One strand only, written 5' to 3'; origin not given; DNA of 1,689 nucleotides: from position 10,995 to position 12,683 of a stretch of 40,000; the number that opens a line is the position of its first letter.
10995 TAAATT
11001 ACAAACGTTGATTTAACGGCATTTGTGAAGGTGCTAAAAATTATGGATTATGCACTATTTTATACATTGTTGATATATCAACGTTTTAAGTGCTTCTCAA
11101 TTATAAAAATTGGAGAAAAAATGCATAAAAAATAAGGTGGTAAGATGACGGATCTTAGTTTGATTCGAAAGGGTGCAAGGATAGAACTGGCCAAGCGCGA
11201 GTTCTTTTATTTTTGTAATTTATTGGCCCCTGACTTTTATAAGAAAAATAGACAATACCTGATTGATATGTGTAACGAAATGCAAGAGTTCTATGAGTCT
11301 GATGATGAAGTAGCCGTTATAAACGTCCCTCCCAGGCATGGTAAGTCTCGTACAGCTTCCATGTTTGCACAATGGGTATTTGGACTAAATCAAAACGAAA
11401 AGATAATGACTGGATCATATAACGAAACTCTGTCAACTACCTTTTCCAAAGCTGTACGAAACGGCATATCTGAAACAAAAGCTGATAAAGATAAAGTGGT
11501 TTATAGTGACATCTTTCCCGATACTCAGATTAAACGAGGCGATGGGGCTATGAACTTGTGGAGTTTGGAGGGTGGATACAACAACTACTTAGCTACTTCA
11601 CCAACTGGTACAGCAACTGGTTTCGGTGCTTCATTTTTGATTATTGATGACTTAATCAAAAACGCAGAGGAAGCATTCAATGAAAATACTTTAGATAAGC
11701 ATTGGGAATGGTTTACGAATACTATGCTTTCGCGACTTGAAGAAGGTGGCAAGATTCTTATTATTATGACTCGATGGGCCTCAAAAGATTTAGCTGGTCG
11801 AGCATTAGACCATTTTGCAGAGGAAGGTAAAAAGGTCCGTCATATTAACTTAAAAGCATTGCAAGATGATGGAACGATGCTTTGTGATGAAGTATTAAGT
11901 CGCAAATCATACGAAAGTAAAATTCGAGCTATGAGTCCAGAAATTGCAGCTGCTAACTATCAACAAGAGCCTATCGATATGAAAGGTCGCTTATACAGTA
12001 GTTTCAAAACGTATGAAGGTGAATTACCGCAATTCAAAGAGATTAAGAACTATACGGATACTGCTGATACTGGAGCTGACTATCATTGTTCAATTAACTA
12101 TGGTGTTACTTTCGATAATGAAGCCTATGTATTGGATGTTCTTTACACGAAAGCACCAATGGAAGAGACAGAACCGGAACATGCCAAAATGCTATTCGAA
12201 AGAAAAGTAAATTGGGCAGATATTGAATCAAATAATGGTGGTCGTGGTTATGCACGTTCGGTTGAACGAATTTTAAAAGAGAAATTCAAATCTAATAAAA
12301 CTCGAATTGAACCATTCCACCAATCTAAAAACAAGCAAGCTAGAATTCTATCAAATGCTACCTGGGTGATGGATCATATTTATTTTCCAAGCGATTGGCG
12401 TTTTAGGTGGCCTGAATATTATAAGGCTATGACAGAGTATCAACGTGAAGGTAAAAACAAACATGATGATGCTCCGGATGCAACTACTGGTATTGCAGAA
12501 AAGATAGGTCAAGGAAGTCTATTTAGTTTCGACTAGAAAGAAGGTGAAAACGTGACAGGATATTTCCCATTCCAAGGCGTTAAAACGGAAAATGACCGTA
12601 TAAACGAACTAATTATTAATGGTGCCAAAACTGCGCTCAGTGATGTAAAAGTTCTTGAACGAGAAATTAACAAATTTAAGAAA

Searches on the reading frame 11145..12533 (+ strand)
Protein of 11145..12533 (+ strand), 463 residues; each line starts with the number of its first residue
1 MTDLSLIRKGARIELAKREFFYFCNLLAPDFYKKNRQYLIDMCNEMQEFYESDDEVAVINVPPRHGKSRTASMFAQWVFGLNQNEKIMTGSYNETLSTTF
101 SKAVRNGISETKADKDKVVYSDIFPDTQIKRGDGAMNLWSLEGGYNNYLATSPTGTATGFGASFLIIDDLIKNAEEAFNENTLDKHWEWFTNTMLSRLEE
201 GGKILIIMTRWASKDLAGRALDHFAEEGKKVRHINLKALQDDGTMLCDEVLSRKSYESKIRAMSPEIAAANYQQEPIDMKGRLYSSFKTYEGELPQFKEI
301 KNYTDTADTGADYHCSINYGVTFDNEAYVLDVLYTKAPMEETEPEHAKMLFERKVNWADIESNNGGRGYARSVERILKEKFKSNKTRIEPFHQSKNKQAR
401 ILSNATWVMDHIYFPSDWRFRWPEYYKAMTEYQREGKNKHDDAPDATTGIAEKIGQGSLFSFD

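Call 76: search_protein_families(library=pfam, proteins=[window:11145-12533:+], max_evalue=0.001)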
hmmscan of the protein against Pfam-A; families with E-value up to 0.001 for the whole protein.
window:11145-12533:+ (463 aa): 3 families
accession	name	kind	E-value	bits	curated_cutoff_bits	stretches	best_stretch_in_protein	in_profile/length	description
PF17289.8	Terminase_6C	-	1.6e-05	25.4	22.6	1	310-448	10-149/155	Terminase RNaseH-like domain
PF22530.2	Terminase-T7_RNaseH-like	-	0.00017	22.3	27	1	320-409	16-103/108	Terminase Bacteriophage T7, Ribonuclease H-like domain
PF03237.21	Terminase_6N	-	0.00075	19.6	22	0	59-258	2-191/215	Terminase large subunit, T4likevirus-type, N-terminal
